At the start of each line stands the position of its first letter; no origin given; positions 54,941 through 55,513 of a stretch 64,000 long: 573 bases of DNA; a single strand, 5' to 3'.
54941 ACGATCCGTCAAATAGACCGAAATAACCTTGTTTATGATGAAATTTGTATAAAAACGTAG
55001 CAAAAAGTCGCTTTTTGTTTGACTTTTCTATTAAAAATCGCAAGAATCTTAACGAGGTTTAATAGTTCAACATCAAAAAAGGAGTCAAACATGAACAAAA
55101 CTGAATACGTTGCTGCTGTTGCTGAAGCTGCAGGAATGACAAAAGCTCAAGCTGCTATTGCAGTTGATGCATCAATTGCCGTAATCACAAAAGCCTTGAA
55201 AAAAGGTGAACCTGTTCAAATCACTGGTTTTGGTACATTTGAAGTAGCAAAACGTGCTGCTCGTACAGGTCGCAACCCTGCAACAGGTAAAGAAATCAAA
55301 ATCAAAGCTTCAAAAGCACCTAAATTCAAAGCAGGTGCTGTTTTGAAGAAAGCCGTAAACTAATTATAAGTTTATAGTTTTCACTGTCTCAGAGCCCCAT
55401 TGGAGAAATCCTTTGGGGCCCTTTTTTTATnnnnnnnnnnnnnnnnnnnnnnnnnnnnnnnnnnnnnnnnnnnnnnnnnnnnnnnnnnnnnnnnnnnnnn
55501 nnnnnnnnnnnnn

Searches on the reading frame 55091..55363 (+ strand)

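Call 7: search_protein_families(library=pfam, proteins=[window:55091-55360:+])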
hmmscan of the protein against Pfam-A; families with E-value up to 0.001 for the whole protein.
window:55091-55360:+ (90 aa): 2 families
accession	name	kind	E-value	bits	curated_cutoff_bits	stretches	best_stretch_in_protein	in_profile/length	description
PF00216.26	Bac_DNA_binding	-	6.1e-32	110.2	22.4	1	1-90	1-90/90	Bacterial DNA-binding protein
PF18291.6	HU-HIG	-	1.5e-05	25.5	26.2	1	5-86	36-115/125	HU domain fused to wHTH, Ig, or Glycine-rich motif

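Call 8: search_protein_families(library=ncbifam, proteins=[window:55091-55360:+])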
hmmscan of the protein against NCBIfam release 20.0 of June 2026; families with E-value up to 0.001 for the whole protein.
window:55091-55360:+ (90 aa): 7 families
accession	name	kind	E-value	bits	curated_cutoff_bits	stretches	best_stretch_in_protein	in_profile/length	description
NF008023.0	PRK10753.1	equivalog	1.7e-28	98.8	162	1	1-89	1-89/90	nucleoid-associated protein HU-alpha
NF007945.0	PRK10664.1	equivalog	1.3e-27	96.1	157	1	1-90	1-90/90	nucleoid-associated protein HU-beta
NF001401.0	PRK00285.1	equivalog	3.2e-22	78.6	111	1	2-90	7-95/103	integration host factor subunit alpha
NF001222.0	PRK00199.1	equivalog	3.7e-20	71.9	115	1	1-90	1-91/95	integration host factor subunit beta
TIGR00988.1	hip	equivalog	1.1e-17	64.1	119.95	1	1-90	1-91/94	integration host factor subunit beta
TIGR00987.1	himA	equivalog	1.3e-16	60.7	120.25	1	3-89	4-90/96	integration host factor subunit alpha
TIGR01201.1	HU_rel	subfamily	0.00054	19.9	68.6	1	4-56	34-86/170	HU family DNA-binding protein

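Call 37: search_protein_families(library=phrogs, proteins=[window:55091-55363:+])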
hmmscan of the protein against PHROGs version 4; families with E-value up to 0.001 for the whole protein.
window:55091-55363:+ (90 aa): 2 families
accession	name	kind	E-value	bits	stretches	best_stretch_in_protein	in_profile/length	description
phrog_379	-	DNA, RNA and nucleotide metabolism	4.6e-32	111.4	1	1-90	30-119/138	DNA binding protein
phrog_38608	-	unknown function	3.7e-08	34.3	1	4-81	5-82/248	-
